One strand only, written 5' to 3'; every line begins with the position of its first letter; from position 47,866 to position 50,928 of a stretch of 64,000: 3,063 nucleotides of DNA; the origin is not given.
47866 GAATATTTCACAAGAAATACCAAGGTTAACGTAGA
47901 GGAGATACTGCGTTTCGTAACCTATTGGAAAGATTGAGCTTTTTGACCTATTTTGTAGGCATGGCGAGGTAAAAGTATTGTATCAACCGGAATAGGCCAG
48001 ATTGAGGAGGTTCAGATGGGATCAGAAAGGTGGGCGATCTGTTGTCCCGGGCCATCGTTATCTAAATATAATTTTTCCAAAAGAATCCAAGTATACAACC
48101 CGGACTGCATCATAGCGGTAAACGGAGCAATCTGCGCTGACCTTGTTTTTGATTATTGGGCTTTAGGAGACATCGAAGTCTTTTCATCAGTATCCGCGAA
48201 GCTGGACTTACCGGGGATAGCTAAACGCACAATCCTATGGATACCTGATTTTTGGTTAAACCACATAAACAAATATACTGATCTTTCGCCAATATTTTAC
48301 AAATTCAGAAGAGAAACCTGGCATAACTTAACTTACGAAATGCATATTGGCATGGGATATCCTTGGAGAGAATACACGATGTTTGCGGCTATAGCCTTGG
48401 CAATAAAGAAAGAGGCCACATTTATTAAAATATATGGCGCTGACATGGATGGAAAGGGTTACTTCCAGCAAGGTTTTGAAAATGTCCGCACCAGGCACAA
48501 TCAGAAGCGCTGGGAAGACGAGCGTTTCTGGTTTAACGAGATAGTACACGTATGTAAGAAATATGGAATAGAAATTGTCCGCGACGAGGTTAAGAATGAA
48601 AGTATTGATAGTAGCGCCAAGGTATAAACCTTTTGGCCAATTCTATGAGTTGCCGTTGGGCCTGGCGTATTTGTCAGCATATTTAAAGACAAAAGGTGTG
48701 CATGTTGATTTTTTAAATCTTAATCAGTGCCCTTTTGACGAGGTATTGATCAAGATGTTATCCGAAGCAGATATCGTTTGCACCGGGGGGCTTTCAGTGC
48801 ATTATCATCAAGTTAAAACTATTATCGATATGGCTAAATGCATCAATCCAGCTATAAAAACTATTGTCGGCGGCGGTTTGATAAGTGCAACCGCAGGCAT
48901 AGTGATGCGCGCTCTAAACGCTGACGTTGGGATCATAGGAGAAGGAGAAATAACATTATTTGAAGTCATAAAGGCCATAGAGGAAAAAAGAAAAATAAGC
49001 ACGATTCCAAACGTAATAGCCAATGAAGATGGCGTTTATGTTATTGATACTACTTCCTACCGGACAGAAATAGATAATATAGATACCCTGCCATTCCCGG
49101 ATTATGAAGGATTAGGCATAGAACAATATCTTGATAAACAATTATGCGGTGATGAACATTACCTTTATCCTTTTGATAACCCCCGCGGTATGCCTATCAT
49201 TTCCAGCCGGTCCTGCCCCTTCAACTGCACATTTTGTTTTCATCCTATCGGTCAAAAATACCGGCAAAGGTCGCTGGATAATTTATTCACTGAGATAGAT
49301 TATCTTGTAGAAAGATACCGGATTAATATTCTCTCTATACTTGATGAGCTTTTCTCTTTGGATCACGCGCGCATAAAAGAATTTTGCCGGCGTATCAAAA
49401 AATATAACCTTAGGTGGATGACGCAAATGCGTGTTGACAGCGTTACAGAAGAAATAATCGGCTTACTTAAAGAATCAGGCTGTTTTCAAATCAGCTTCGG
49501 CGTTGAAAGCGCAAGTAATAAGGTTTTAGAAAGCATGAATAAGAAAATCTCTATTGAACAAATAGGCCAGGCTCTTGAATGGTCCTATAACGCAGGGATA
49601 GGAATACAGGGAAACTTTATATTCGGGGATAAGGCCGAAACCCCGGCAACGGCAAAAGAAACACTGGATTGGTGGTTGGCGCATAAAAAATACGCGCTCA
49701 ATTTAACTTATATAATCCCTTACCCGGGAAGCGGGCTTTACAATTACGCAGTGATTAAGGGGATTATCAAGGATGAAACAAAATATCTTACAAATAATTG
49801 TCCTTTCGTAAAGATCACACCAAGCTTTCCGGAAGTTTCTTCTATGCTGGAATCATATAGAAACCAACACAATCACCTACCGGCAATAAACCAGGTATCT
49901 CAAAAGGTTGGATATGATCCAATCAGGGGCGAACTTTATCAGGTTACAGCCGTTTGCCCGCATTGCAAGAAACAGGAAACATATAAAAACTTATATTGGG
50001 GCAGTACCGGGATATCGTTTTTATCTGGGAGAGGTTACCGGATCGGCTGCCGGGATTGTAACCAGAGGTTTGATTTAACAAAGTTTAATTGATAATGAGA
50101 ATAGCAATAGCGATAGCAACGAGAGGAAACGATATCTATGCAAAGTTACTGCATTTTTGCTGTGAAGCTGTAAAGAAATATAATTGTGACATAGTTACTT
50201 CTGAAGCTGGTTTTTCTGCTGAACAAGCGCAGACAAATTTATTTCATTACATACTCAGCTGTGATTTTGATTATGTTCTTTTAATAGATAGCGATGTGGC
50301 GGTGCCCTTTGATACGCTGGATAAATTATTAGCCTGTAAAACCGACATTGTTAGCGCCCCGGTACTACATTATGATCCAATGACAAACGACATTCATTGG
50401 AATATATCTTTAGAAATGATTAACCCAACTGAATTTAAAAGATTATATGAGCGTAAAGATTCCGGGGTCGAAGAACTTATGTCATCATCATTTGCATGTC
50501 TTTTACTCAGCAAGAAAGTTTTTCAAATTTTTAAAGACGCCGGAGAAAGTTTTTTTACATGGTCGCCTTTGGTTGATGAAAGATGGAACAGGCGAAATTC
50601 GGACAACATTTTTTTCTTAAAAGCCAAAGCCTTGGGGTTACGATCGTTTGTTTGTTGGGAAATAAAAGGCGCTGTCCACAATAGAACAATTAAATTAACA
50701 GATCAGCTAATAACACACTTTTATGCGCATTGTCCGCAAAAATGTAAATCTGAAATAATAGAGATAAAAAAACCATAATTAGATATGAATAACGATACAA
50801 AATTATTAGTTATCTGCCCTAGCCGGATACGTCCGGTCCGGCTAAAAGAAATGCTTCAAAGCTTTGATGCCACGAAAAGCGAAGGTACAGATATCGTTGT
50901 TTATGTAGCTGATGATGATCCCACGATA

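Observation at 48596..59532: Phage-borne 11 kb enzyme cluster (B12-radical SAM, four GT-like genes incl. a GT-methyltransferase fusion, split TPP-dependent enzyme, two further radical SAM proteins) surrounding the DGR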

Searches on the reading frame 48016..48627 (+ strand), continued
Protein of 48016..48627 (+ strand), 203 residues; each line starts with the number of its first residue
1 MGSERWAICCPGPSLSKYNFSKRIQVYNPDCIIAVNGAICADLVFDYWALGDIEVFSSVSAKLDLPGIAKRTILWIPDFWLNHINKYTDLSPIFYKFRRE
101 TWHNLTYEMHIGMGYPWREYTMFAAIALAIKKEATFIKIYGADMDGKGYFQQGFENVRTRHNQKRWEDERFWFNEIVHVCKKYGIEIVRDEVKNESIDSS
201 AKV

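Call 106: fold_search(model_id=the predicted structure, library=viral)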
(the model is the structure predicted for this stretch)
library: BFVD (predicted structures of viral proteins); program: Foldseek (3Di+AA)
matches with E <= 10: 749; with E <= 0.001: 16
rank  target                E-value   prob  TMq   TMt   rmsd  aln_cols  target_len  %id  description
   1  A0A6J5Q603            9.4e-07  1.00  0.60  0.71   5.0       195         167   18  Uncharacterized protein [uncultured Caudovirales phage]
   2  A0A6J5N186            7.4e-06  1.00  0.54  0.62   5.2       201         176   16  Uncharacterized protein [uncultured Caudovirales phage]
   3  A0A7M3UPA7            9.0e-06  1.00  0.61  0.63   3.9       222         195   17  Uncharacterized protein [Pyramimonas orientalis virus]
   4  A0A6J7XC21            9.2e-05  1.00  0.57  0.19   6.3       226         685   15  6-hydroxymethylpterin diphosphokinase MptE-like [uncultured Caudovirales phage]
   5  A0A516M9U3            1.0e-04  1.00  0.53  0.49   4.9       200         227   15  (no name in the UniProt tables at hand)
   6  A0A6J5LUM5            1.3e-04  1.00  0.62  0.47   6.1       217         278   15  Uncharacterized protein [uncultured Caudovirales phage]
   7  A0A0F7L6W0            1.4e-04  1.00  0.58  0.60   4.8       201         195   11  Uncharacterized protein [uncultured marine virus]
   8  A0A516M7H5            1.4e-04  1.00  0.56  0.52   5.3       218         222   16  (no name in the UniProt tables at hand)
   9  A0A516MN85            1.4e-04  1.00  0.58  0.65   6.2       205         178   13  (no name in the UniProt tables at hand)
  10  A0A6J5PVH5            1.4e-04  1.00  0.56  0.19   7.3       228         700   15  6-hydroxymethylpterin diphosphokinase MptE-like [uncultured Caudovirales phage]
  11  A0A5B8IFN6            1.6e-04  1.00  0.51  0.48   6.0       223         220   14  Glycosyltransferase family 29 [Mimiviridae sp. ChoanoV1]
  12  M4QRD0                2.0e-04  1.00  0.54  0.50   5.4       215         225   12  (no name in the UniProt tables at hand)
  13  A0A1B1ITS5            2.1e-04  1.00  0.48  0.50   6.5       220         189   14  (no name in the UniProt tables at hand)
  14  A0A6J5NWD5            4.3e-04  1.00  0.61  0.62   4.4       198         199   12  Uncharacterized protein [uncultured Caudovirales phage]
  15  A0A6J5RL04            7.3e-04  1.00  0.56  0.45   4.8       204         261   14  Uncharacterized protein [uncultured Caudovirales phage]
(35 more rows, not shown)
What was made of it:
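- On Sialyltransferase-like / MptE-like (DUF115, Maf) fold: BFVD hits are MptE-like and GT29 proteins (call 106).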

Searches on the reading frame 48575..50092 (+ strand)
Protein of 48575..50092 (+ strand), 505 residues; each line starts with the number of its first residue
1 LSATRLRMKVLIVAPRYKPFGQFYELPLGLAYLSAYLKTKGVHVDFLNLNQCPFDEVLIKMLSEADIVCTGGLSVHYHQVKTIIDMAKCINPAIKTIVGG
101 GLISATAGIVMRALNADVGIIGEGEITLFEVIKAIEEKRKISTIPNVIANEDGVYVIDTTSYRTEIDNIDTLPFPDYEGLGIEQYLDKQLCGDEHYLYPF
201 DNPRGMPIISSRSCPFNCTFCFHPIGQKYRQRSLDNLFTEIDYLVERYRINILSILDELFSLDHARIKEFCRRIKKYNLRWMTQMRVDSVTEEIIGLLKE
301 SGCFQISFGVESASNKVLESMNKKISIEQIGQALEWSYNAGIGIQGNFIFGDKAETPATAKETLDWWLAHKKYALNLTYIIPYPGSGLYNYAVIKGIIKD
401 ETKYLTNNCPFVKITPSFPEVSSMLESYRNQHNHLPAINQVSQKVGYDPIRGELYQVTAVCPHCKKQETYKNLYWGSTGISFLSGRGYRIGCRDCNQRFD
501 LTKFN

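Call 4: search_protein_families(library=pfam, max_evalue=0.01, proteins=[window:48575-50092:+])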
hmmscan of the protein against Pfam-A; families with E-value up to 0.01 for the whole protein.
window:48575-50092:+ (505 aa): 2 families
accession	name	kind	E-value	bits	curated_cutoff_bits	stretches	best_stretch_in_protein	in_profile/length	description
PF04055.27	Radical_SAM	-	3.1e-19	70.2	29.5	1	208-366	1-165/166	Radical SAM superfamily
PF02310.24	B12-binding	-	3.3e-16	59.7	32.1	1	26-130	13-119/121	B12 binding domain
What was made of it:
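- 48596..50092 (+): Cobalamin-dependent (class B) radical SAM enzyme. The ORF opens at TTG 48575; the likely ATG is 48596. Pfam B12-binding 3e-16 and Radical_SAM 3e-19 (call 4).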

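Call 6: search_protein_families(library=phrogs, max_evalue=0.001, proteins=[window:48575-50092:+])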
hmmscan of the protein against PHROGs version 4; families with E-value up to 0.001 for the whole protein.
window:48575-50092:+ (505 aa): 1 family
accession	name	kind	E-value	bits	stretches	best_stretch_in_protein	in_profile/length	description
phrog_21079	-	unknown function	0.00012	21.6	1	162-358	239-430/648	-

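Call 9: search_protein_families(library=ncbifam, max_evalue=0.01, proteins=[window:48575-50092:+])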
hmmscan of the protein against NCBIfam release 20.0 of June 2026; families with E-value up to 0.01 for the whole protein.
window:48575-50092:+ (505 aa): 28 families (the best 25 are shown)
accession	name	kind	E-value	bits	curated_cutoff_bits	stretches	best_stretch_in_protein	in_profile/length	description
TIGR04479.1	bcpD_PhpK_rSAM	subfamily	9.1e-47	159.6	600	1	28-366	73-405/504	PhpK family radical SAM P-methyltransferase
TIGR03471.1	HpnJ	equivalog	1.8e-35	122.7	577.6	1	76-410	80-405/472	hopanoid biosynthesis associated radical SAM protein HpnJ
NF038361.1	rSAM_Sden_1168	equivalog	1.1e-34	119.9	575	1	117-403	200-484/560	Sden_1168 family B12-binding radical SAM P-methyltransferase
NF050148.1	rSAM_ApyD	equivalog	5e-34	117.7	750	1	83-367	93-363/645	RiPP biosynthesis radical SAM protein ApyD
TIGR02026.1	BchE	equivalog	2.7e-33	115.6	481.35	1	10-404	2-399/497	magnesium-protoporphyrin IX monomethyl ester anaerobic oxidative cyclase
TIGR04072.2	rSAM_ladder_B12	equivalog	3.1e-29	101.9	360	2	207-406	182-386/443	lipid biosynthesis B12-binding/radical SAM protein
TIGR04295.1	B12_rSAM_oligo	hypoth_equivalog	8.3e-26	90.6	400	1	95-391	103-383/422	TIGR04295 family B12-binding domain-containing radical SAM protein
TIGR04013.1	B12_SAM_MJ_1487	hypoth_equivalog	2e-25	89.5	251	1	59-391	38-356/382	TIGR04013 family B12-binding domain/radical SAM domain-containing protein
TIGR03975.1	rSAM_ocin_1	subfamily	3.8e-25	88.4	281.85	1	86-366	150-426/606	RiPP maturation radical SAM C-methyltransferase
TIGR04014.1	B12_SAM_MJ_0865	equivalog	4.5e-25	88.3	360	1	81-370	55-336/434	methyl-coenzyme M reductase glutamine C-methyltransferase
TIGR04385.1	B12_rSAM_cofa1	equivalog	1.5e-21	77.1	450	1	27-364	20-358/438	B12 lower ligand biosynthesis radical SAM protein BzaD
NF033070.1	rSAM_AprD4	equivalog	1e-20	74.1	500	1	177-406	167-404/456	AprD4 family radical SAM diol-dehydratase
NF033712.0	B12_rSAM_KedN5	subfamily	9.8e-18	63.7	700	1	26-359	16-359/624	KedN5 family methylcobalamin-dependent radical SAM C-methyltransferase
TIGR04367.1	HpnR_B12_rSAM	equivalog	1.1e-17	63.8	650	2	209-389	190-370/490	hopanoid C-3 methylase HpnR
NF045585.1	rSAM_slr0320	equivalog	4e-11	42.1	775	1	78-401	123-446/511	photosystem II high light acclimation radical SAM protein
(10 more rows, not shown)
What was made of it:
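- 48596..50092 (+): Best NCBIfam match is the PhpK family, 160 bits against a cut-off of 600 (call 9).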

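Call 42: search_solved_structures(query=window:48575-50092:+, max_evalue=0.001)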
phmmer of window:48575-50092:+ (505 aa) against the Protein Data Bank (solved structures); distinct sequences matched with E-value up to 0.001: 3.
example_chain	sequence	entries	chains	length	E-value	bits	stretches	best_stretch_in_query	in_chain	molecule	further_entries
6fd2_B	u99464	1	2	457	2.6e-18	69.7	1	180-406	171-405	Putative apramycin biosynthetic oxidoreductase 4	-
9ccb_A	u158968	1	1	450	4.3e-13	52.5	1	207-397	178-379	Radical SAM core domain-containing protein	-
6wte_A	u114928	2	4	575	5.4e-06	29.1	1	96-371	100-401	B12-binding domain-containing protein | Tryptophan-C2-methyltransferase containing B12-binding domain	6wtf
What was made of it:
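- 48596..50092 (+): Best PDB match is AprD4, 2.6e-18 (call 42).
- Closest known: Class B radical SAM sugar enzymes. Same: AprD4 is the best solved relative, at 2.6e-18 (call 42).
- Its best PDB match is the sugar-acting AprD4 (call 42).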

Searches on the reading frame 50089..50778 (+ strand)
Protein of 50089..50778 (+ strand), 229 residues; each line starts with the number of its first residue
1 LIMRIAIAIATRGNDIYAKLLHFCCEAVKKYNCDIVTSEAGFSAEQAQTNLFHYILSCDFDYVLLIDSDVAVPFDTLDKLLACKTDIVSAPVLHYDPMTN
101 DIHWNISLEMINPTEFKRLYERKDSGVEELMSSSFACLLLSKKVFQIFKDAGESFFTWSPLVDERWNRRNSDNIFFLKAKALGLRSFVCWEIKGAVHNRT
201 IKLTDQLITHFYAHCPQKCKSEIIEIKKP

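Call 4: search_protein_families(library=pfam, max_evalue=0.01, proteins=[window:50089-50778:+])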
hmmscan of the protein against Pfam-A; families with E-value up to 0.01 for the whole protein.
window:50089-50778:+ (229 aa): 0 families

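Call 6: search_protein_families(library=phrogs, max_evalue=0.001, proteins=[window:50089-50778:+])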
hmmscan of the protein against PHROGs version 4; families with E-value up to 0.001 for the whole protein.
window:50089-50778:+ (229 aa): 0 families

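Call 9: search_protein_families(library=ncbifam, max_evalue=0.01, proteins=[window:50089-50778:+])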
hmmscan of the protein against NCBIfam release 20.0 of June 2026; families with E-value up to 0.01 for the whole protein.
window:50089-50778:+ (229 aa): 0 families

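Call 49: search_protein_representatives(protein=window:50089-50778:+)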
Query: 229 residues. Proteins with E-value up to 0.001 (for the whole library): 144; up to 1e-10: 72; up to 1e-30: 30. The best 144 are listed.
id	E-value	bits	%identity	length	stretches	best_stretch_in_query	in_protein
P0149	8.4e-61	221.6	50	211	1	3-208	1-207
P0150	8.7e-58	211.8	45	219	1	3-216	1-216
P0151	4.4e-42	160.4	43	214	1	3-210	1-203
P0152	1.1e-41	159.1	39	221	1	4-217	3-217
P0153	1.8e-41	158.4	43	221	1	10-209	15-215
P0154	1.7e-40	155.2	38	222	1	10-213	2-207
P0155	6.4e-39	150.0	37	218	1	3-213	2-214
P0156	1.6e-38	148.7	36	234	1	4-218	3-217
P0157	2.1e-38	148.4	40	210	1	3-208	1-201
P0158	3.3e-38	147.7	45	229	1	4-206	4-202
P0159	9.5e-38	146.2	42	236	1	1-207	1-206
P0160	1.5e-37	145.5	40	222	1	4-213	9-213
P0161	4.2e-37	144.1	35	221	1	4-214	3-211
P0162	1.1e-36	142.7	37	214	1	3-214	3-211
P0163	1.2e-36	142.6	39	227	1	3-213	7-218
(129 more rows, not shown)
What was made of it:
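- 50089..50778 (+): o229: GT-A-type glycosyltransferase-like protein (Anp1/GT2-like family). 72 cluster representatives at E<=1e-10 (call 49).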

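Call 51: search_solved_structures(query=A4, max_evalue=1)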
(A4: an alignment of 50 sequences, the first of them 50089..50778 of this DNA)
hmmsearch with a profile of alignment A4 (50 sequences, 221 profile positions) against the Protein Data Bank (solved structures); distinct sequences matched with E-value up to 1: 6.
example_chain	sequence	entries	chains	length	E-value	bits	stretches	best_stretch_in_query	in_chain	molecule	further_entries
6int_A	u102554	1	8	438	0.056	15.9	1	48-117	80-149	Xylose isomerase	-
9u7j_a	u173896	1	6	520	0.31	13.5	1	50-158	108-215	Procollagen galactosyltransferase 1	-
9evj_A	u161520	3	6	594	0.38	13.2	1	50-158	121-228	Procollagen galactosyltransferase 1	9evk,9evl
9u7h_A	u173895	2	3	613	0.4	13.1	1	50-158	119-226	Procollagen galactosyltransferase 1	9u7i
8zgc_U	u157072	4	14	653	0.45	13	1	50-158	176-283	Procollagen galactosyltransferase 1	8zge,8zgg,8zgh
2c0n_A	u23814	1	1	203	0.71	12.3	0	29-77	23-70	A197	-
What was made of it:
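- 50089..50778 (+): The PDB profile gives weak matches to GT25 and STIV A197 (call 51).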

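Call 84: search_protein_families(library=pfam, alignment_id=A4, max_evalue=0.01)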
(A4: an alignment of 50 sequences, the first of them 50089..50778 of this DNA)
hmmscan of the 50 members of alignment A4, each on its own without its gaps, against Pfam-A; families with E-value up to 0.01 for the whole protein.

A. member 1, window:50089-50778:+ (229 aa): 0 families

B. families by the number of members that match (of 50 scanned): 6 families
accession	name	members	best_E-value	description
PF03452.20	Anp1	21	5.1e-06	Anp1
PF00535.33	Glycos_transf_2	7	0.00038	Glycosyl transferase family 2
PF13641.12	Glyco_tranf_2_3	2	3.1e-05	Glycosyltransferase like family 2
PF00705.23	PCNA_N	1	0.0033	Proliferating cell nuclear antigen, N-terminal domain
PF09158.15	MotCF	1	0.0059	Bacteriophage T4 MotA, C-terminal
PF22266.2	DUF6953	1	0.0061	Family of unknown function (DUF6953)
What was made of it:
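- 50089..50778 (+): 21 of 50 family members hit Pfam Anp1, 7 hit GT2 and 2 hit Glyco_tranf_2_3 (call 84).
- On GT-A fold glycosyltransferases (GT2-like): o229 family: Anp1 in 21 of 50 members and GT2 in 7 of 50 (call 84).
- Checked: 50089-50778: 21 of 50 family members hit Anp1 and 7 hit GT2 (call 84).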
